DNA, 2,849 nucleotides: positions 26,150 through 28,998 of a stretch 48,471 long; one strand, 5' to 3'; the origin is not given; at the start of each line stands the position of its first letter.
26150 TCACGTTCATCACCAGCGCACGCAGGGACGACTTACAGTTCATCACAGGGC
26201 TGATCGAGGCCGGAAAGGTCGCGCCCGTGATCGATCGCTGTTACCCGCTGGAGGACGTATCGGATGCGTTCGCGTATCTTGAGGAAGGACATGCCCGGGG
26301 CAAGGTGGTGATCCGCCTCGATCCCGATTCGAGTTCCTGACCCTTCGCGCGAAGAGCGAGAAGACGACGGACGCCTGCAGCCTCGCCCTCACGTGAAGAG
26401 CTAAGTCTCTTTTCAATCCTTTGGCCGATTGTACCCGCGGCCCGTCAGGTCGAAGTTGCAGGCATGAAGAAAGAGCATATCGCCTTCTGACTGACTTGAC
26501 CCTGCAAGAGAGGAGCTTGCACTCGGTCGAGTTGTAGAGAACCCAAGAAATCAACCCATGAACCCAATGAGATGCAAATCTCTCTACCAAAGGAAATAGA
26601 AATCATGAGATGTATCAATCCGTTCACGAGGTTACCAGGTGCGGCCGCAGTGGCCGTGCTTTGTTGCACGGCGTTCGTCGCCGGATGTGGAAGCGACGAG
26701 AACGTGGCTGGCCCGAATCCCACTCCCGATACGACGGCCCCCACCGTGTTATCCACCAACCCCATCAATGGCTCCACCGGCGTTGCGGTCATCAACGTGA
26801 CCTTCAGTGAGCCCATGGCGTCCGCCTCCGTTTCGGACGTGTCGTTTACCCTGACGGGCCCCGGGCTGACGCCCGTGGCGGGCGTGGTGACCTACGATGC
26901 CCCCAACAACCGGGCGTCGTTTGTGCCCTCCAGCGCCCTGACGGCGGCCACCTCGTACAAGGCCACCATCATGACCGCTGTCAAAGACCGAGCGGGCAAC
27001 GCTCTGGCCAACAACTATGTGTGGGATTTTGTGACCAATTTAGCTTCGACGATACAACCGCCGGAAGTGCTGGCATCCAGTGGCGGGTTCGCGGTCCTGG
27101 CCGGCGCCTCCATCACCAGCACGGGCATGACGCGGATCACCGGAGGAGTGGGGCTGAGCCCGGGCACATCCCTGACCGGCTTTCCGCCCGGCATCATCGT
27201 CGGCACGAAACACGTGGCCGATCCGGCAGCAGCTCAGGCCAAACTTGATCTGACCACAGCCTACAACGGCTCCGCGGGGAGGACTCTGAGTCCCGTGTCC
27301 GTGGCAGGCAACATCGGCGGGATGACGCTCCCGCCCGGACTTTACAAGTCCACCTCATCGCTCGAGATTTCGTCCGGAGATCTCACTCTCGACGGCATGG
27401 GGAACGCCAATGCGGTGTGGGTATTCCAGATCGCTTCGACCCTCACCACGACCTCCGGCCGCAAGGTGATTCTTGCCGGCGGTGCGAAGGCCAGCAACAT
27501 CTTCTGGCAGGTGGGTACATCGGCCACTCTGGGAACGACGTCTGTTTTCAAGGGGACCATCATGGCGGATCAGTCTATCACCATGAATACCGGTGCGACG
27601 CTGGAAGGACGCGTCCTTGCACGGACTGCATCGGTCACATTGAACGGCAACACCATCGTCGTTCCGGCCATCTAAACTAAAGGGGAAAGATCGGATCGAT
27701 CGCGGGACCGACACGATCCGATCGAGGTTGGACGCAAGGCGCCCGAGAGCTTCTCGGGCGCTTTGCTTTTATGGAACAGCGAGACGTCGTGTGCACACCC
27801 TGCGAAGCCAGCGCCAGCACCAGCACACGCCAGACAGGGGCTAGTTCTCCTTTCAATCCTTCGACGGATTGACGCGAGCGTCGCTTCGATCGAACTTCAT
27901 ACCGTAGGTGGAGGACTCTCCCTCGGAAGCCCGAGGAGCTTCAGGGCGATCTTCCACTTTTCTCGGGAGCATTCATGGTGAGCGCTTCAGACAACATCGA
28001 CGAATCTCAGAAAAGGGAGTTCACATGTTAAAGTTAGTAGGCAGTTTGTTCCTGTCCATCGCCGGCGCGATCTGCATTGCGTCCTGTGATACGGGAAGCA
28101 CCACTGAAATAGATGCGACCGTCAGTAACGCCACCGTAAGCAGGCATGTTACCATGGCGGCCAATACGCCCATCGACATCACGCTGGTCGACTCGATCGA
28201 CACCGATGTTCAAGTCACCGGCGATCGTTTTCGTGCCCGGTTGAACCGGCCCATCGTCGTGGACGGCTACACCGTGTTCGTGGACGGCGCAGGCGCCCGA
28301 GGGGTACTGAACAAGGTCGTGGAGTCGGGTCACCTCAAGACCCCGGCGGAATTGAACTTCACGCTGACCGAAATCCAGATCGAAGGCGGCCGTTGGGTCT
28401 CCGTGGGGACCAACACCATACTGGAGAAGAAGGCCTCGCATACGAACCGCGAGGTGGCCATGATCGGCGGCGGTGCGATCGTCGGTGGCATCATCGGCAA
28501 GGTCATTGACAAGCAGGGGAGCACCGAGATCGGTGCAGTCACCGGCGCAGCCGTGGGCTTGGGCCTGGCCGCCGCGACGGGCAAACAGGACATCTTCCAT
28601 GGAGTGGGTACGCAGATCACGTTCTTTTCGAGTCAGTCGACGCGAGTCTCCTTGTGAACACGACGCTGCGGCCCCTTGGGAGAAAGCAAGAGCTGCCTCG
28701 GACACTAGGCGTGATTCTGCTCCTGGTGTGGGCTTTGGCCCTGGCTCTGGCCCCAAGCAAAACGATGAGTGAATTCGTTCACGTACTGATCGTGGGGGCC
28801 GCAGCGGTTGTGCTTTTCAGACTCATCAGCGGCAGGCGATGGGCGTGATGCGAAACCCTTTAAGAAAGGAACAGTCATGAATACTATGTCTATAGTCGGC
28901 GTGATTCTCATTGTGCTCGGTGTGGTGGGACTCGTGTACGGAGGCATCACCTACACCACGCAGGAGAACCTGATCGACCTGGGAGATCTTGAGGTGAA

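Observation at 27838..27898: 61-nt intergenic element in three copies: 20-bp palindrome overlapping a TTGACG box, fixed 17-nt spacer, GAAsTT box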

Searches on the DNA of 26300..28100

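Call 46: search_rna_families(source=window, start=26300, end=28100, threshold=evalue, max_evalue=10)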
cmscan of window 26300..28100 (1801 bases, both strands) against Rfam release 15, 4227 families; matches with E-value up to 10: 3.
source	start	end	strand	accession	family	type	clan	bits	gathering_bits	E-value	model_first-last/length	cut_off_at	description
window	26370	26467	-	RF04109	mir-1305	Gene; miRNA;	-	21.3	63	0.57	1-83/83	no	mir-1305 microRNA precursor family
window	26817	26873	-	RF01836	weev_FSE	Cis-reg; frameshift_element;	-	19.4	40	7.4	1-27/27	no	ribosomal frameshift site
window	26721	26783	+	RF01668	P10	Gene; sRNA;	-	13.4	37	8.7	1-72/72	no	Pseudomonas sRNA P10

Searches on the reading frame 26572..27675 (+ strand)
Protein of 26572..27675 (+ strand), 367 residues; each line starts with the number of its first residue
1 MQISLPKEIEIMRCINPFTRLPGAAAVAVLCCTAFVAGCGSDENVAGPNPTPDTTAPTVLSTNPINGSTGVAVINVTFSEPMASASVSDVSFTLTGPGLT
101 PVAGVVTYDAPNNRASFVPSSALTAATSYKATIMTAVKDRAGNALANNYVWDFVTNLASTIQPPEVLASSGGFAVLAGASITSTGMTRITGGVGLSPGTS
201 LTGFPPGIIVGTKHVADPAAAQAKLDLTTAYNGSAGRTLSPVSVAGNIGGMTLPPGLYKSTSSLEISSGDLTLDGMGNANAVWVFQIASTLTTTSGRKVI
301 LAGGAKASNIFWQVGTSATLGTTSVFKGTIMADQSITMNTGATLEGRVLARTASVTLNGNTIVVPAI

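Call 11: search_protein_families(library=pfam, proteins=[window:26572-27675:+], max_evalue=0.01)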
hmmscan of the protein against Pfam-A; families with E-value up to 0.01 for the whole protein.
window:26572-27675:+ (367 aa): 2 families
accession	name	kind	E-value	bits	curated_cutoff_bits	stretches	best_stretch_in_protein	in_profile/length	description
PF11999.13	Ice_binding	-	1.9e-65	220.8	28.7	1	175-362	1-207/208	Ice-binding-like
PF13205.12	Big_5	-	4.3e-23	82.5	23.6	1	53-155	1-105/105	Bacterial Ig-like domain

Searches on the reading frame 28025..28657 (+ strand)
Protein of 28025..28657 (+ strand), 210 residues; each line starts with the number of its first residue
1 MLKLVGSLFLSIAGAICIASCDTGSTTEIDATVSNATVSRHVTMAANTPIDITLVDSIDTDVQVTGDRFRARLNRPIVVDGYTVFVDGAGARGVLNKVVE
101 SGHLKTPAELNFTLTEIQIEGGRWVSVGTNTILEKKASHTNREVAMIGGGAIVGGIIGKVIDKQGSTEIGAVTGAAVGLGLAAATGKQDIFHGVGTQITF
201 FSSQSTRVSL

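Call 11: search_protein_families(library=pfam, proteins=[window:28025-28657:+], max_evalue=0.01)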
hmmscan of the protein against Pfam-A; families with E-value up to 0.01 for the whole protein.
window:28025-28657:+ (210 aa): 1 family
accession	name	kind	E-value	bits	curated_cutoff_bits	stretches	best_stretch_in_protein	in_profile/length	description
PF13441.11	Gly-zipper_YMGG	-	0.0077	16.4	28.9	0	144-187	4-44/45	YMGG-like Gly-zipper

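Call 16: find_homologous_proteins(query=window:28025-28657:+)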
Query window:28025-28657:+ (210 aa): 234 proteins with E <= 0.001 among 1654 candidates; the best 120 are listed.
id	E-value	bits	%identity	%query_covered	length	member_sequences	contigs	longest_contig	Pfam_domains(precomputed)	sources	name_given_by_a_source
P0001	1.2e-126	438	100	100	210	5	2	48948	-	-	-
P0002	2.9e-112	391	89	100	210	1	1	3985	-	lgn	-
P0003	2.6e-111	388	90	100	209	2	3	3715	-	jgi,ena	-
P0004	2.6e-110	384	89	100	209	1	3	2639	-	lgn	-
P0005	4.9e-92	325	75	100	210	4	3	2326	-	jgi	jgi:hypothetical protein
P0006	2.3e-91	323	74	100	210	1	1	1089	-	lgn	-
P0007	2.8e-89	316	76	97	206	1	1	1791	-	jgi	-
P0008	6.8e-85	302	72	92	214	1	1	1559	-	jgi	-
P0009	7.9e-85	301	68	100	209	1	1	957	-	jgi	-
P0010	1.1e-84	301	73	90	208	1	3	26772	-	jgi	jgi:hypothetical protein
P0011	1.2e-83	297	67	100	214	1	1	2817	-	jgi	-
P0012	3.4e-83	296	69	97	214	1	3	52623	-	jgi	jgi:hypothetical protein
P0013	6.1e-83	295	66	100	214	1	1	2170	-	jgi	-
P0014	3.3e-82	293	65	100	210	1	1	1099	-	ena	-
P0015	4.0e-82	292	70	92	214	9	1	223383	-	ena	-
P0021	4.1e-81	289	68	92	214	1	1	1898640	-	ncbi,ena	-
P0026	2.3e-80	287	67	100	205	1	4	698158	-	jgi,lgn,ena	-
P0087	3.5e-75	270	72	81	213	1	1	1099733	-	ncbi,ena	-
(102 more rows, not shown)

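Call 17: find_encoding_contigs(protein=P0003, flank=3000, max_places=4)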
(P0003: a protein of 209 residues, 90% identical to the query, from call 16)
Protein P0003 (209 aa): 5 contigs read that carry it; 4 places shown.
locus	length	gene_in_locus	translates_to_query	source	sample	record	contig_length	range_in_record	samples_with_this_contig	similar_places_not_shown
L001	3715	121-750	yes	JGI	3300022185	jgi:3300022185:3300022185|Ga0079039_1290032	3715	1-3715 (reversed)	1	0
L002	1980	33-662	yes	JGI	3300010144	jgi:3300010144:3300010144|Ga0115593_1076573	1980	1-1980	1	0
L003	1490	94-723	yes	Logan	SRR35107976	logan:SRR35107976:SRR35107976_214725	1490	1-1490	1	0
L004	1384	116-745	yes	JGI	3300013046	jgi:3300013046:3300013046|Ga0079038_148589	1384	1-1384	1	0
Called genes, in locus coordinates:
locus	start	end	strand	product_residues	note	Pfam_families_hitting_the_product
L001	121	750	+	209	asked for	-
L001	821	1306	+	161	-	-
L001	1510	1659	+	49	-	PF18919:DUF5670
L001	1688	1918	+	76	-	-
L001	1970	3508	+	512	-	PF01435:Peptidase_M48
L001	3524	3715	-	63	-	?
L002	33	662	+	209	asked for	-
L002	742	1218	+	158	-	-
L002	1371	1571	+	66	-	PF18919:DUF5670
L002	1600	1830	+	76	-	-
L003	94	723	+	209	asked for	-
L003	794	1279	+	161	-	-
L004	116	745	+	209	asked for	-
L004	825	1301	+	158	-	-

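Call 18: find_encoding_contigs(protein=P0010, flank=8000, max_places=3)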
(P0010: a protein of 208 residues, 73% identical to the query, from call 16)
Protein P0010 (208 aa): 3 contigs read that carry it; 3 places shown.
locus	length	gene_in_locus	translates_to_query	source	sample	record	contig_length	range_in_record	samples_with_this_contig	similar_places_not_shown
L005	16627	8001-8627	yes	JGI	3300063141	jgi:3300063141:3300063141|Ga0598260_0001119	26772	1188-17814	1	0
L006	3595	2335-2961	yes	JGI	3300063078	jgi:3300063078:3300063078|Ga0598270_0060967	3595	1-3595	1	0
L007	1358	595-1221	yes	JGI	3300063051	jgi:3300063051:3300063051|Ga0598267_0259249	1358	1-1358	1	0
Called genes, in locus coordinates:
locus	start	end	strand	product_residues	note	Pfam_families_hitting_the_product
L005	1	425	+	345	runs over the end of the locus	PF25973:BSH_CzcB (weak), PF25954:Beta-barrel_RND_2, PF25990:Beta-barrel_YknX (weak), PF25967:RND-MFP_C (weak), PF25989:YknX_C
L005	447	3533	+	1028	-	PF00873:ACR_tran, PF02355:SecD_SecF_C (weak), PF03176:MMPL (weak)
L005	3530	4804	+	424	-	PF02321:OEP (weak)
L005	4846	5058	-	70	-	PF12728:HTH_17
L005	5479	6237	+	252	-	PF00072:Response_reg, PF00196:GerE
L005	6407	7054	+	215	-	PF00072:Response_reg, PF00196:GerE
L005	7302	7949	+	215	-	PF04542:Sigma70_r2, PF08281:Sigma70_r4_2, PF04545:Sigma70_r4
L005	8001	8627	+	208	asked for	-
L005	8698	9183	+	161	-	-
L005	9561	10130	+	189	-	PF13505:OMP_b-brl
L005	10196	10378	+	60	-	-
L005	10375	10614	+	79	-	-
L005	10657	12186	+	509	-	PF01435:Peptidase_M48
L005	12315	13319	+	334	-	PF00041:fn3 (weak), PF11999:Ice_binding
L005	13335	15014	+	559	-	PF13505:OMP_b-brl (weak), PF00801:PKD, PF18911:PKD_4, PF00801:PKD (weak), PF18911:PKD_4, PF00691:OmpA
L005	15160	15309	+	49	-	PF18919:DUF5670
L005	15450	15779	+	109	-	PF19029:DUF883_C (weak)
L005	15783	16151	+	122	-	-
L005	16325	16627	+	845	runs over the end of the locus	PF18998:Flg_new_2, PF13620:CarboxypepD_reg (weak), PF17210:SdrD_B, PF18962:Por_Secre_tail (weak), PF13860:FlgD_ig (weak)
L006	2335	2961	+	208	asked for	-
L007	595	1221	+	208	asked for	-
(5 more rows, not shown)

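Call 19: find_encoding_contigs(protein=P0012, flank=8000, max_places=3)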
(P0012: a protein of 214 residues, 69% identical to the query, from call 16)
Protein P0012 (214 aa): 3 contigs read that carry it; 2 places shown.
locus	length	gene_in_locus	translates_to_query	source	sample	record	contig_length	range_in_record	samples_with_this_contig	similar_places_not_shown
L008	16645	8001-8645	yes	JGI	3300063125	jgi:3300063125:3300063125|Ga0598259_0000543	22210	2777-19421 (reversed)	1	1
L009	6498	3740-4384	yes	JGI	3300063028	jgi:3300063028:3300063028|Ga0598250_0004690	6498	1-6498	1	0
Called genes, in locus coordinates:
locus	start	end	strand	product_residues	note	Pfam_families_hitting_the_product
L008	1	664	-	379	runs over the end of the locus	PF03415:Peptidase_C11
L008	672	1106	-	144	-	-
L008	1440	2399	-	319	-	PF00041:fn3 (weak), PF16656:Pur_ac_phosph_N (weak), PF00041:fn3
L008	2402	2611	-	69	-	-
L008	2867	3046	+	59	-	-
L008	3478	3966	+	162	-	-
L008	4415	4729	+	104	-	-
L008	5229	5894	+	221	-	PF00072:Response_reg, PF00196:GerE, PF08281:Sigma70_r4_2 (weak)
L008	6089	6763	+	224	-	PF00072:Response_reg, PF00196:GerE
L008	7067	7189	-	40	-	-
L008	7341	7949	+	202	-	PF08281:Sigma70_r4_2, PF04545:Sigma70_r4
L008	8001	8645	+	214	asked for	-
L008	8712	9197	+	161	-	-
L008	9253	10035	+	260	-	PF04972:BON, PF21937:Yop-YscD_ppl_2nd (faint), PF04972:BON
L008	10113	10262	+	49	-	PF18919:DUF5670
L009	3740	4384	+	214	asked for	-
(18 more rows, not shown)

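Call 22: find_encoding_contigs(protein=P0021, flank=10000, max_places=2)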
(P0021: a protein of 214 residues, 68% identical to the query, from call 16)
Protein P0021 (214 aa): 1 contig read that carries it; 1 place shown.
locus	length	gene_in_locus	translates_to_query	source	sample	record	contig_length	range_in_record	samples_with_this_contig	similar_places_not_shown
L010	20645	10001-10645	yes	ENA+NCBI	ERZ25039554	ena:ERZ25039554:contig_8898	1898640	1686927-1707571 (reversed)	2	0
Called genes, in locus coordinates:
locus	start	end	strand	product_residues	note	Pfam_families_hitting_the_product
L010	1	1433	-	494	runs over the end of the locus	PF03814:KdpA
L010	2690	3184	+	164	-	-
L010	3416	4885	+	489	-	PF00773:RNB, PF18614:RNase_II_C_S1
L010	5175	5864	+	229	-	PF00072:Response_reg, PF00196:GerE, PF08281:Sigma70_r4_2 (weak)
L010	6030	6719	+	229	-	PF00072:Response_reg, PF00196:GerE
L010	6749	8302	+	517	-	PF13084:DUF3943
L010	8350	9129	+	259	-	PF01569:PAP2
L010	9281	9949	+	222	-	PF08281:Sigma70_r4_2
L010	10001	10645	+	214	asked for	-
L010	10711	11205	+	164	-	-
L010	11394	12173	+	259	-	PF04972:BON, PF21937:Yop-YscD_ppl_2nd (faint), PF04972:BON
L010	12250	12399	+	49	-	PF18919:DUF5670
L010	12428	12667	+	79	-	-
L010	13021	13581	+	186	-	PF13505:OMP_b-brl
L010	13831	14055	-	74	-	-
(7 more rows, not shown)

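Call 23: find_encoding_contigs(protein=P0087, flank=10000, max_places=2)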
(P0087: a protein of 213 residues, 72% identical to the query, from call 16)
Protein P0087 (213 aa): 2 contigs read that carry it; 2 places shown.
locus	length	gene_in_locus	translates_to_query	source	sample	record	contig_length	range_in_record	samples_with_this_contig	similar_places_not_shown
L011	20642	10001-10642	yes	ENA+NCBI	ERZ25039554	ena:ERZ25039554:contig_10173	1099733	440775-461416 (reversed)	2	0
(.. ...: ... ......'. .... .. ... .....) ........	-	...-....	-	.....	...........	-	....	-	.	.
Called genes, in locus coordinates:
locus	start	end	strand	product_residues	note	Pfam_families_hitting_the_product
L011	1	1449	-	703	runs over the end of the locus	PF01432:Peptidase_M3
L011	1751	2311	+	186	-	PF13505:OMP_b-brl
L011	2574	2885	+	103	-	PF01442:Apolipoprotein (weak)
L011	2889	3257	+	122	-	-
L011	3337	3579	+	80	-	PF03477:ATP-cone (weak)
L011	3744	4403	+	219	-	PF01914:MarC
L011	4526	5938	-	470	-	PF00773:RNB, PF18614:RNase_II_C_S1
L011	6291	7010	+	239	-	PF00072:Response_reg, PF00196:GerE, PF08281:Sigma70_r4_2 (weak)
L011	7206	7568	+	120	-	PF04026:SpoVG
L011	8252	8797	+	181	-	PF00072:Response_reg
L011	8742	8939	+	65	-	PF00196:GerE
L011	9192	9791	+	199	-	PF08281:Sigma70_r4_2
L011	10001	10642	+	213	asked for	-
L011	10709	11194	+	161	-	-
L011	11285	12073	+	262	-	PF04972:BON, PF21937:Yop-YscD_ppl_2nd (faint), PF04972:BON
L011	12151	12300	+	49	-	PF18919:DUF5670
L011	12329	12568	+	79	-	-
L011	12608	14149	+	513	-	PF01435:Peptidase_M48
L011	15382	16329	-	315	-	PF00041:fn3 (weak), PF16656:Pur_ac_phosph_N (weak), PF00041:fn3, PF16656:Pur_ac_phosph_N (weak)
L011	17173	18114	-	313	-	PF04041:Glyco_hydro_130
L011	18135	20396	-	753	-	PF13439:Glyco_transf_4, PF00534:Glycos_transf_1, PF13692:Glyco_trans_1_4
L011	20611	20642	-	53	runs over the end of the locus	-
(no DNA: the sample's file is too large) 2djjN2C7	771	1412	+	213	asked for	-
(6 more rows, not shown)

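Call 24: find_encoding_contigs(protein=P0026, flank=10000, max_places=2)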
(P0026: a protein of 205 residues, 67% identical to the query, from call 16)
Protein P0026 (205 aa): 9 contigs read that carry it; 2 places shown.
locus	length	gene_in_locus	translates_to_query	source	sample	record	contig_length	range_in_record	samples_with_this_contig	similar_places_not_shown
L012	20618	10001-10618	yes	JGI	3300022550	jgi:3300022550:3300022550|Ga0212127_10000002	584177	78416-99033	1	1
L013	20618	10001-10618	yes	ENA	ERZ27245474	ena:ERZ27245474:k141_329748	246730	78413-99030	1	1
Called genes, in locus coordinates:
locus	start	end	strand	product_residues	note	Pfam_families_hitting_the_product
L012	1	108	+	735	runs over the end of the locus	PF00141:peroxidase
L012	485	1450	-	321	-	PF08240:ADH_N, PF00107:ADH_zinc_N, PF13602:ADH_zinc_N_2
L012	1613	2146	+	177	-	PF08768:THAP4_heme-bd (weak)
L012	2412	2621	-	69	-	-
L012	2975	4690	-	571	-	PF13884:Peptidase_S74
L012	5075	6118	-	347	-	PF09603:Fib_succ_major, PF26707:DUF8237 (weak)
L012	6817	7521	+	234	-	PF00072:Response_reg, PF00196:GerE, PF08281:Sigma70_r4_2 (weak)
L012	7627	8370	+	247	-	PF00072:Response_reg, PF00196:GerE, PF08281:Sigma70_r4_2 (weak)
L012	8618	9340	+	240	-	-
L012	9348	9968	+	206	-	PF04542:Sigma70_r2, PF08281:Sigma70_r4_2, PF04545:Sigma70_r4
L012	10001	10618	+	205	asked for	-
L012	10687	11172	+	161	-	-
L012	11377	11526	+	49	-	PF18919:DUF5670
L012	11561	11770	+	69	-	-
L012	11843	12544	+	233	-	-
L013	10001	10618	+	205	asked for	-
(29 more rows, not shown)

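Call 43: search_protein_families(library=pfam, alignment_id=A3, max_evalue=0.001)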
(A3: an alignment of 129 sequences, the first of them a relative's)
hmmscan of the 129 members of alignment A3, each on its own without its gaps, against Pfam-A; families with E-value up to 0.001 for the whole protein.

A. member 1, L012:7627-8370:+ (247 aa): 4 families
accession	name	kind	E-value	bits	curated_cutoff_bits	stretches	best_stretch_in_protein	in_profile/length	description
PF00072.30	Response_reg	-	3.5e-15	56.6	30.2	1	26-136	1-110/111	Response regulator receiver domain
PF00196.25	GerE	-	1.5e-13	50.6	23.5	1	176-229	2-55/57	Bacterial regulatory proteins, luxR family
PF08281.18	Sigma70_r4_2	-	7e-06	26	25.7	1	176-219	10-54/54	Sigma-70, region 4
PF04545.22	Sigma70_r4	-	0.00012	22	24.1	1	176-219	4-48/50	Sigma-70, region 4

B. families by the number of members that match (of 129 scanned): 91 families (the first 25 are shown)
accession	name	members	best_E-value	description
PF08281.18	Sigma70_r4_2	20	2.2e-14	Sigma-70, region 4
PF00072.30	Response_reg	19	6.2e-18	Response regulator receiver domain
PF00196.25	GerE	16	6.7e-18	Bacterial regulatory proteins, luxR family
PF18845.6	baeRF_family3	8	1.5e-30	Bacterial archaeo-eukaryotic release factor family 3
PF18849.6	baeRF_family7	8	1.4e-06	Bacterial archaeo-eukaryotic release factor family 7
PF18848.6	baeRF_family6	8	8.3e-06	Bacterial archaeo-eukaryotic release factor family 6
PF11999.13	Ice_binding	6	2.5e-71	Ice-binding-like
PF13505.12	OMP_b-brl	6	3.8e-10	Outer membrane protein beta-barrel domain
PF04545.22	Sigma70_r4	6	3.8e-09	Sigma-70, region 4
PF22233.2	PhyR_sigma-like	6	1.3e-08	Response regulator PhyR, sigma-like domain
PF18884.5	TSP3_bac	4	6.4e-43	Bacterial TSP3 repeat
PF00691.25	OmpA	4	4.5e-24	OmpA family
PF13205.12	Big_5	4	4.3e-23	Bacterial Ig-like domain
PF03495.19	Binary_toxB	4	3.5e-11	Clostridial binary toxin B/anthrax toxin PA Ca-binding domain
PF00534.26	Glycos_transf_1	3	9.1e-17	Glycosyl transferases group 1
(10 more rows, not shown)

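Call 63: search_protein_families(library=ncbifam, proteins=[L005:7302-7949:+, L011:9192-9791:+, window:28025-28657:+, L005:8698-9183:+], max_evalue=0.001)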
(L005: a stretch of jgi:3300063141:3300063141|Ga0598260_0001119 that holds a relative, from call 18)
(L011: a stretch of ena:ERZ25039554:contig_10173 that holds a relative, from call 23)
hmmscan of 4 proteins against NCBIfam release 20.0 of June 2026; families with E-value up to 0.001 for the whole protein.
L005:7302-7949:+ (215 aa): 74 families (the best 25 are shown)
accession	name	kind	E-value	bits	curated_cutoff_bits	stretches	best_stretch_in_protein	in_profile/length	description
TIGR02947.1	SigH_actino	hypoth_equivalog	1.3e-33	116.3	251.55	1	20-198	7-185/193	RNA polymerase sigma-70 factor, TIGR02947 family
NF007223.0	PRK09641.1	equivalog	1.7e-24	86.7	209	1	35-192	29-184/187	RNA polymerase sigma factor SigW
NF058625.1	sigma_PG0214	equivalog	3.1e-23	82.3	130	1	21-192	1-161/170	GFO_1088 family ECF-type sigma factor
NF008888.0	PRK11922.1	equivalog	1.8e-22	80.1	204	1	36-198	42-202/231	RNA polymerase sigma factor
TIGR02948.1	SigW_bacill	equivalog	2.8e-22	79.7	243.1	1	35-192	29-184/187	RNA polymerase sigma factor SigW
TIGR02983.1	SigE-fam_strep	subfamily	4.9e-21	75.3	141.55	1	21-192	3-158/162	SigE family RNA polymerase sigma factor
NF007229.0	PRK09647.1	equivalog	6e-21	74.8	265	1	35-196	55-206/220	RNA polymerase sigma factor SigE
NF009185.0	PRK12533.1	equivalog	6.4e-21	75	248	1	18-195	23-196/231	RNA polymerase sigma factor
TIGR02985.1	Sig70_bacteroi1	subfamily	1.2e-19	71.1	126.4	1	35-192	12-162/162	RNA polymerase sigma-70 factor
NF009164.0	PRK12511.1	equivalog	1.2e-18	67.3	185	1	29-188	9-155/182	RNA polymerase sigma factor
TIGR02939.1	RpoE_Sigma70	equivalog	2e-18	67.1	236.15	1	42-192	39-186/190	RNA polymerase sigma factor RpoE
TIGR02950.1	SigM_subfam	subfamily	3.2e-18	66.1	147.95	1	35-190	11-156/159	RNA polymerase sigma factor, SigM family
TIGR02937.1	sigma70-ECF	superfamily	4.6e-18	65.4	42.9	1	37-192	14-165/165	sigma-70 family RNA polymerase sigma factor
NF009166.1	PRK12513.1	equivalog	8.1e-18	64.8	206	1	36-194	34-188/193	RNA polymerase sigma factor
TIGR02959.1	SigZ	equivalog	1.6e-17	63.9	168.65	1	46-194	17-150/170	RNA polymerase sigma factor SigZ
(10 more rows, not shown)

L011:9192-9791:+ (199 aa): 26 families (the best 25 are shown)
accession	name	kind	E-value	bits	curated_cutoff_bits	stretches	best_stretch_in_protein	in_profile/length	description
TIGR02983.1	SigE-fam_strep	subfamily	2.7e-13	50.1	141.55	1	123-178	103-158/162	SigE family RNA polymerase sigma factor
NF004113.0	PRK05602.1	equivalog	8e-10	38.7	208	1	126-180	149-203/211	RNA polymerase sigma factor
NF009198.0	PRK12546.1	equivalog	1.1e-09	38.2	270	1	7-178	5-161/188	RNA polymerase sigma factor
TIGR02947.1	SigH_actino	hypoth_equivalog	4.4e-09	36.3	251.55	1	10-178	12-179/193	RNA polymerase sigma-70 factor, TIGR02947 family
NF009185.0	PRK12533.1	equivalog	6.2e-09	35.8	248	1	8-181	28-196/231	RNA polymerase sigma factor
NF007229.0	PRK09647.1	equivalog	6.6e-09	35.4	265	1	98-189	126-213/220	RNA polymerase sigma factor SigE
NF058625.1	sigma_PG0214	equivalog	2.8e-08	33.7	130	1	10-179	5-162/170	GFO_1088 family ECF-type sigma factor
NF009190.0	PRK12538.1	equivalog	1e-07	31.9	303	1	127-181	168-222/233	RNA polymerase sigma factor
TIGR02937.1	sigma70-ECF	superfamily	1.3e-07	31.3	42.9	1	126-178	113-165/165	sigma-70 family RNA polymerase sigma factor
TIGR02985.1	Sig70_bacteroi1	subfamily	6.1e-07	29.8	126.4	1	127-178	111-162/162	RNA polymerase sigma-70 factor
NF008888.0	PRK11922.1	equivalog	7.7e-07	29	204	1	129-182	147-200/231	RNA polymerase sigma factor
NF007223.0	PRK09641.1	equivalog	2.1e-06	27.7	209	1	127-178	133-184/187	RNA polymerase sigma factor SigW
TIGR02954.1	Sig70_famx3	hypoth_equivalog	3e-06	27.1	188.5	1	9-178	16-167/170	RNA polymerase sigma-70 factor, TIGR02954 family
NF006089.0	PRK08241.1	subfamily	3.8e-06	26.2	240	1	127-177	153-203/343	RNA polymerase subunit sigma-70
TIGR02948.1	SigW_bacill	equivalog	7.9e-06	26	243.1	1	128-178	134-184/187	RNA polymerase sigma factor SigW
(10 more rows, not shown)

window:28025-28657:+ (210 aa): 0 families

L005:8698-9183:+ (161 aa): 0 families

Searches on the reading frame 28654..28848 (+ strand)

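Call 11: search_protein_families(library=pfam, proteins=[window:28654-28848:+], max_evalue=0.01)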
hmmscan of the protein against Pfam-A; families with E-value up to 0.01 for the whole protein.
window:28654-28848:+ (64 aa): 1 family
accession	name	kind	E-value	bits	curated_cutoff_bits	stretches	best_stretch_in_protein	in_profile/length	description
PF18919.5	DUF5670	-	4.7e-07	30.2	23.5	1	17-59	4-43/43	Family of unknown function (DUF5670)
